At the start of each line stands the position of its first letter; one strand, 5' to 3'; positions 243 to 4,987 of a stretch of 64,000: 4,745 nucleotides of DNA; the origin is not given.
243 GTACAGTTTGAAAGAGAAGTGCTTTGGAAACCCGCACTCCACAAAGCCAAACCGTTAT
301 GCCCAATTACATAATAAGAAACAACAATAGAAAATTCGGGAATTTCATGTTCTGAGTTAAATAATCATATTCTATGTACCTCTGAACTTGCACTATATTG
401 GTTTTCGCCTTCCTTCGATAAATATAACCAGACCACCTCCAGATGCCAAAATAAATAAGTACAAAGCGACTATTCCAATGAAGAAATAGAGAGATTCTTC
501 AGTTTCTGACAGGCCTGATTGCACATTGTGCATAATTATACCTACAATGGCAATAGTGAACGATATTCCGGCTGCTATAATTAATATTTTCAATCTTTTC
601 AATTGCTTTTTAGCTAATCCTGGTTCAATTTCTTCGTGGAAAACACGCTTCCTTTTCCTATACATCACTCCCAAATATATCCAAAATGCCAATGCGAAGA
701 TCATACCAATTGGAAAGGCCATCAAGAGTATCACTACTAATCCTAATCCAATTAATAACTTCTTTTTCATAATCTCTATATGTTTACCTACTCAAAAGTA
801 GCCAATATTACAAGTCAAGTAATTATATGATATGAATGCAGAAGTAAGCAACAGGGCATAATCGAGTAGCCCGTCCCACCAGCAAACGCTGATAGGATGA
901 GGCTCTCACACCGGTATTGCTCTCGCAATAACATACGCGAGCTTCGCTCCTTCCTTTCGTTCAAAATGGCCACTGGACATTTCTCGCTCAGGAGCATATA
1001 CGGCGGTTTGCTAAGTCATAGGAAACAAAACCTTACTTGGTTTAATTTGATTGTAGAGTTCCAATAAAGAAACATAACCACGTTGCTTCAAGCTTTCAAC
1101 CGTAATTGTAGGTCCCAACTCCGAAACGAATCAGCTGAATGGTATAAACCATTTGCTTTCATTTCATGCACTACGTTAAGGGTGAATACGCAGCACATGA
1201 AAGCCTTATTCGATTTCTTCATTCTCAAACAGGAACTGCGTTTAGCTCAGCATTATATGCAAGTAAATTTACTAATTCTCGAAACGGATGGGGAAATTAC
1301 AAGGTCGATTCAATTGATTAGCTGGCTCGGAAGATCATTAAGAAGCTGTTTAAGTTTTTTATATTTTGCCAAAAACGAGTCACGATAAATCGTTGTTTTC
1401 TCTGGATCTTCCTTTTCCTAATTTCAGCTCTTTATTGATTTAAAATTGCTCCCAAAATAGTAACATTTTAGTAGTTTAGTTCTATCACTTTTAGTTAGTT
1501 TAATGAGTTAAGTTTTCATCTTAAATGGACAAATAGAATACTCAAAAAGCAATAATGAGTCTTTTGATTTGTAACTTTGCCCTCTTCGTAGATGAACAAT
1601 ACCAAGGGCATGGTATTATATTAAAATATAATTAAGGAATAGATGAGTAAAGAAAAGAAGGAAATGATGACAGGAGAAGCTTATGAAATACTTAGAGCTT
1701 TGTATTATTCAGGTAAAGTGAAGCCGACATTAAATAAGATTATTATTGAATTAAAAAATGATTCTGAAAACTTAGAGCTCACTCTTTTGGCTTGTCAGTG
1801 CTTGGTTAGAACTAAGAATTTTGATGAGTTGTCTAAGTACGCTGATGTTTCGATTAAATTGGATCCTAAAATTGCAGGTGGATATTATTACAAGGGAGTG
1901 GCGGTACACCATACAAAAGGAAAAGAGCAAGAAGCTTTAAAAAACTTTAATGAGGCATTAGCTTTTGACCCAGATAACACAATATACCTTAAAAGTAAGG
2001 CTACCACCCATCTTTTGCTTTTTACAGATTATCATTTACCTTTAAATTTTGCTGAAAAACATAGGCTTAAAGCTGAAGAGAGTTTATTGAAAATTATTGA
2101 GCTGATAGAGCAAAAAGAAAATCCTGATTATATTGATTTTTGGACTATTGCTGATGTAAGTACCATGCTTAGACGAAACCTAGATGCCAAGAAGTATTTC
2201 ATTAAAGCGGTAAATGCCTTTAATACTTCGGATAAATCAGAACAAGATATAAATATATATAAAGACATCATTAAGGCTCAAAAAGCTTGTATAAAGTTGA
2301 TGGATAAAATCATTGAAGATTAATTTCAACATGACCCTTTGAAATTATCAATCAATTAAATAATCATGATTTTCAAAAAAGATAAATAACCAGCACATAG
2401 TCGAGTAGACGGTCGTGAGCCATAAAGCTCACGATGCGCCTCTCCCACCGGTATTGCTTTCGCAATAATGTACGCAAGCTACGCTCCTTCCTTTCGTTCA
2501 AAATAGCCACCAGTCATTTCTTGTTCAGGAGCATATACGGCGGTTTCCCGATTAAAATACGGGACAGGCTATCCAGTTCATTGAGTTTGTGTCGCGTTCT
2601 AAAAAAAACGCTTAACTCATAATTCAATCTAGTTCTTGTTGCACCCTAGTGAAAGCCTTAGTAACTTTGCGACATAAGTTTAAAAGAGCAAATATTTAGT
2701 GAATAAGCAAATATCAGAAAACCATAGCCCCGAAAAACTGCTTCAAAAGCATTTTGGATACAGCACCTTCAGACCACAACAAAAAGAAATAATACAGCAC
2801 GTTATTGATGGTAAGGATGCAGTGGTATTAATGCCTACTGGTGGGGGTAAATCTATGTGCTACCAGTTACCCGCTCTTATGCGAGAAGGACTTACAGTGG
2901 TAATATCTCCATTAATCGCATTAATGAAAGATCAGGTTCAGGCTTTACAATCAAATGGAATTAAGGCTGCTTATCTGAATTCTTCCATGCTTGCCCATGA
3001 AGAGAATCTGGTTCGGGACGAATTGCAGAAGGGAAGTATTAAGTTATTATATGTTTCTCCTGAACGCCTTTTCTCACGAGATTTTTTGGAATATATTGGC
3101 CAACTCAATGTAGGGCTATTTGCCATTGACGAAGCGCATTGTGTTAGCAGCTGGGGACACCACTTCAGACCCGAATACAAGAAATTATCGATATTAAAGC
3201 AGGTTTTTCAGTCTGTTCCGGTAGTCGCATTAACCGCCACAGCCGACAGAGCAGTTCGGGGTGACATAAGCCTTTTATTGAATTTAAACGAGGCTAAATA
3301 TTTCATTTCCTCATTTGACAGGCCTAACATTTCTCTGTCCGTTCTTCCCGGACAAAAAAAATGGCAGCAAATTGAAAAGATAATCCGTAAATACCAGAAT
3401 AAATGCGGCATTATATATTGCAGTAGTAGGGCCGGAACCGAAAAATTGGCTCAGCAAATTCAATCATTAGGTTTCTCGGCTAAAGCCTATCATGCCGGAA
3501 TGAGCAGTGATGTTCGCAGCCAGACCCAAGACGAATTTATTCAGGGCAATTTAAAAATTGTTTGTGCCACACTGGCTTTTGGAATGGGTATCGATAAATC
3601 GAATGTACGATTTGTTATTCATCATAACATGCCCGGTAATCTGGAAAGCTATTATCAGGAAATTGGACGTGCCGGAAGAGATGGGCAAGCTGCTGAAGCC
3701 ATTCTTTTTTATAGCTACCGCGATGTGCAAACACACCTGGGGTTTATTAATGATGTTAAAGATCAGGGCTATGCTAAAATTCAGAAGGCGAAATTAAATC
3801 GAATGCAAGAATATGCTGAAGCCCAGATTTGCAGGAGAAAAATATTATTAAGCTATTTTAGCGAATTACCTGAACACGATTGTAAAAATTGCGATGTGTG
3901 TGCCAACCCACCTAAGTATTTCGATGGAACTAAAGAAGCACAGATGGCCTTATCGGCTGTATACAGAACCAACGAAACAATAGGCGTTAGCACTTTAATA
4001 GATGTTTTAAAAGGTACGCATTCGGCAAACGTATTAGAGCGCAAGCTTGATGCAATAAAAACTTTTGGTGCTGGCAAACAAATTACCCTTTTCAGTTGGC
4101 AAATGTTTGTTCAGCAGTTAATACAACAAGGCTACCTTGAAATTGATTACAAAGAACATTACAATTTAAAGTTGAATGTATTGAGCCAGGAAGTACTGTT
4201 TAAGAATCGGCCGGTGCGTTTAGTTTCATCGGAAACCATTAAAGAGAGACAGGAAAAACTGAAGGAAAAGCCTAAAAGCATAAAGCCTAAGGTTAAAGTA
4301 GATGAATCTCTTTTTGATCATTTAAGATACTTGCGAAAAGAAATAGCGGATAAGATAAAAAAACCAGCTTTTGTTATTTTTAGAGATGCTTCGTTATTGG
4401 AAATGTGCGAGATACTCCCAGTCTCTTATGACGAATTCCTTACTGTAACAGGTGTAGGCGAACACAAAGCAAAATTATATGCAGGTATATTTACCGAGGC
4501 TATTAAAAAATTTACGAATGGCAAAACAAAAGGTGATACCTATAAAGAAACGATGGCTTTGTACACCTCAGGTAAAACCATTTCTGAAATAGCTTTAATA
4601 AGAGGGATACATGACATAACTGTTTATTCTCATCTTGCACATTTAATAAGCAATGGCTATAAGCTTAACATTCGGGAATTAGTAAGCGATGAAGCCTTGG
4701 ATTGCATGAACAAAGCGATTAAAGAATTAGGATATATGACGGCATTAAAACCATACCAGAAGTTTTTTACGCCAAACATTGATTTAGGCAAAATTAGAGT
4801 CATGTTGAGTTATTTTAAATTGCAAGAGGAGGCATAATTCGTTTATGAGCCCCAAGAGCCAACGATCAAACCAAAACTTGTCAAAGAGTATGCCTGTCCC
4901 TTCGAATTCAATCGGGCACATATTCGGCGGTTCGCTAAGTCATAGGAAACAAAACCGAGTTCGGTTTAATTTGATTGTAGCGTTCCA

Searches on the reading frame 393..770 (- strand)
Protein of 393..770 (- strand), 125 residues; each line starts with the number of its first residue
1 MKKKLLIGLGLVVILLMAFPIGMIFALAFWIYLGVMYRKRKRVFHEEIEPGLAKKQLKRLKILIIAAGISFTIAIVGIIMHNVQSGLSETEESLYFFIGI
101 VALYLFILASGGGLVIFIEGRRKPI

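Call 90: search_protein_families(library=pfam, proteins=[window:393-770:-], max_evalue=0.001)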
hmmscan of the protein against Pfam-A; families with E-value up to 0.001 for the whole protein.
window:393-770:- (125 aa): 1 family
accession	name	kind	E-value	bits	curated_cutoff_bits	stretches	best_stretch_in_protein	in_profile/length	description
PF06664.17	WLS-like_TM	-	0.0002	21.2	28.3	1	23-109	153-240/247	Wntless-like, transmembrane domain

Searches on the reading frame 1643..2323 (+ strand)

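Call 90: search_protein_families(library=pfam, proteins=[window:1643-2323:+], max_evalue=0.001)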
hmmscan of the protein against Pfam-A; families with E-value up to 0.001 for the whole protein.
window:1643-2323:+ (226 aa): 2 families
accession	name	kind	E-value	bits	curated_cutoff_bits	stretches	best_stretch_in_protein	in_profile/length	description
PF13414.12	TPR_11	-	6e-05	23.1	26.8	0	91-112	6-27/42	TPR repeat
PF07719.23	TPR_2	-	0.0004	20.7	27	0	89-112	11-34/34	Tetratricopeptide repeat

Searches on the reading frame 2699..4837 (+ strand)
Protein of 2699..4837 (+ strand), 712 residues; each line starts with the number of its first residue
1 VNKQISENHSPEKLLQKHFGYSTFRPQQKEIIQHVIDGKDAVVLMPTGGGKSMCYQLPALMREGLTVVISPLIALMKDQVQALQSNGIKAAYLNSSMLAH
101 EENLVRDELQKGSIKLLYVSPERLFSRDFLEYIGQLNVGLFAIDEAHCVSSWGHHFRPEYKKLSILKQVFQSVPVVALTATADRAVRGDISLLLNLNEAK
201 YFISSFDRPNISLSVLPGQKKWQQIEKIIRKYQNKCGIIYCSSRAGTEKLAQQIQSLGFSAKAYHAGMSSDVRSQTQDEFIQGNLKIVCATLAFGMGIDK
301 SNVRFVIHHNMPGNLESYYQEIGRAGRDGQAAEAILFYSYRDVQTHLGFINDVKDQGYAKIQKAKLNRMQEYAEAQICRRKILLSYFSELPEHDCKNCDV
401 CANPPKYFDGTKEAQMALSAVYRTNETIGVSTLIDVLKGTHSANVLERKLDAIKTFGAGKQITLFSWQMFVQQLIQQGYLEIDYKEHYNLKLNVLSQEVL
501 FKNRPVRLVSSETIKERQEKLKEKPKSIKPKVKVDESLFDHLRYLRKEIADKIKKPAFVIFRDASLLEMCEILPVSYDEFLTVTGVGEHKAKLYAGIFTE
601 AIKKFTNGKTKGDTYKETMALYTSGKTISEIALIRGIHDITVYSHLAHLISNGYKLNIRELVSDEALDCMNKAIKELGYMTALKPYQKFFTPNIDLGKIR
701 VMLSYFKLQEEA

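Call 20: search_protein_families(library=pfam, proteins=[window:2699-4837:+], max_evalue=0.001)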
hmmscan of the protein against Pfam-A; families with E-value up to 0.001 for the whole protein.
window:2699-4837:+ (712 aa): 7 families
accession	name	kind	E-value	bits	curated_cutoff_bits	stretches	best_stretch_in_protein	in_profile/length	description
PF00270.35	DEAD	-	1.6e-28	99.9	26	1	25-186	1-164/167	DEAD/DEAH box helicase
PF09382.16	RQC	-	7.7e-27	93.8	23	1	404-512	1-109/114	RQC domain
PF00271.37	Helicase_C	-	1e-23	84.1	23.5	1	221-329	2-110/110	Helicase conserved C-terminal domain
PF14493.12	HTH_40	-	1.6e-18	67.2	27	1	614-703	1-89/89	Helix-turn-helix domain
PF16124.10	RecQ_Zn_bind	-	1.1e-15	58.5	25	1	340-401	1-65/66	RecQ zinc-binding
PF00570.28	HRDC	-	1.1e-14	54.6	23.8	1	536-602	2-68/68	HRDC domain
PF04851.21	ResIII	-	2.8e-07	31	22.5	1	23-183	3-163/164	Type III restriction enzyme, res subunit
